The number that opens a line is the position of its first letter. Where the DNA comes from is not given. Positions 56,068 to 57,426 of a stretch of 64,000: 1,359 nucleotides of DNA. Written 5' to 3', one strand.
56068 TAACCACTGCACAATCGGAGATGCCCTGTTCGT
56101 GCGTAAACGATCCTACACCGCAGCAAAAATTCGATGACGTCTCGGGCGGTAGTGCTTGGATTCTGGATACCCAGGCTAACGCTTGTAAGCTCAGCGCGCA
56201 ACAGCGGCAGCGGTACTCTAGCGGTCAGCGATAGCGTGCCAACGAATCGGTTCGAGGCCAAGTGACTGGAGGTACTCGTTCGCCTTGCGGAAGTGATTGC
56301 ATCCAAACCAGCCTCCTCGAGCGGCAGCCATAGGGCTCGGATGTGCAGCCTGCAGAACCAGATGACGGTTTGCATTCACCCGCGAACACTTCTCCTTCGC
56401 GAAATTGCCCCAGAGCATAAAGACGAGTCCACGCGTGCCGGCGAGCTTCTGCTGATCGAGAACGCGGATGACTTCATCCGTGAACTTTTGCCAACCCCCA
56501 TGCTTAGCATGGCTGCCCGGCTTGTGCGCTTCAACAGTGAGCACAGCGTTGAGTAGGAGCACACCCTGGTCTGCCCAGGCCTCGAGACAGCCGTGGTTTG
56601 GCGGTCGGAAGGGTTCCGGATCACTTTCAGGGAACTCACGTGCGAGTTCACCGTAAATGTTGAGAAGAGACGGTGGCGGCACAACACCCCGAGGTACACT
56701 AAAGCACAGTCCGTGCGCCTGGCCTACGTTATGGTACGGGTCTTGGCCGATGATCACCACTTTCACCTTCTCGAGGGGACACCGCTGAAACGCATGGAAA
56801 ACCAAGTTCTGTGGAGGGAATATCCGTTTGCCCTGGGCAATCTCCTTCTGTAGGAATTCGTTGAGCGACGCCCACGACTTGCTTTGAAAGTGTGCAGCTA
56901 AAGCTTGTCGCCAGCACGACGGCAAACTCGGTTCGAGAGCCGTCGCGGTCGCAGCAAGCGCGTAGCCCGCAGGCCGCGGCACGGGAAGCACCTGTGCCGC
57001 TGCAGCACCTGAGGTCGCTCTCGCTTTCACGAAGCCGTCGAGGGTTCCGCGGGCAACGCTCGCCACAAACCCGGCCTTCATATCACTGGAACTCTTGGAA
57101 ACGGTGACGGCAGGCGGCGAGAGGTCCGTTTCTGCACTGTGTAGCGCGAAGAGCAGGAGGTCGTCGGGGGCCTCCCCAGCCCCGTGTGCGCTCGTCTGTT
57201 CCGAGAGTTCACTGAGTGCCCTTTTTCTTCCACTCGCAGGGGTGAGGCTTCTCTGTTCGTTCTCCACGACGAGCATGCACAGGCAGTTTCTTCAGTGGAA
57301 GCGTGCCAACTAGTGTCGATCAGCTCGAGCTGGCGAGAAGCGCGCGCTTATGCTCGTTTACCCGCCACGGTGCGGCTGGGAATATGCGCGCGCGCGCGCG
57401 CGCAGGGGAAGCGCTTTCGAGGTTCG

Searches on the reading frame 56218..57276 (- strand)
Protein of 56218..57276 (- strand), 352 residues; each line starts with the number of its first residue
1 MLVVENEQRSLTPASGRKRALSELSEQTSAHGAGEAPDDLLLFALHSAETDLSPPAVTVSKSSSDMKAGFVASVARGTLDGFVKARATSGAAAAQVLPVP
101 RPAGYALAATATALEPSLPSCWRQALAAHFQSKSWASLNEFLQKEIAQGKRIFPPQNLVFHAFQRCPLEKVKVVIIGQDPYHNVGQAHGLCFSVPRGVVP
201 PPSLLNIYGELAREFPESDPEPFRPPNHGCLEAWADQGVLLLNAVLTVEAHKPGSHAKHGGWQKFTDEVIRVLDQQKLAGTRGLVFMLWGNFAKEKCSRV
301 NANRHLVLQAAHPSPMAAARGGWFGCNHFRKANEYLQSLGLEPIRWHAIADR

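Call 63: search_protein_families(library=pfam, proteins=[window:56218-57276:-], max_evalue=0.0001)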
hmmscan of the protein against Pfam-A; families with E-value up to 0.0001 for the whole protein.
window:56218-57276:- (352 aa): 1 family
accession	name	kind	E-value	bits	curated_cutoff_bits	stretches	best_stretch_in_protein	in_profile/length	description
PF03167.25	UDG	-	1.5e-17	64.5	24.3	1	165-337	3-141/141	Uracil DNA glycosylase superfamily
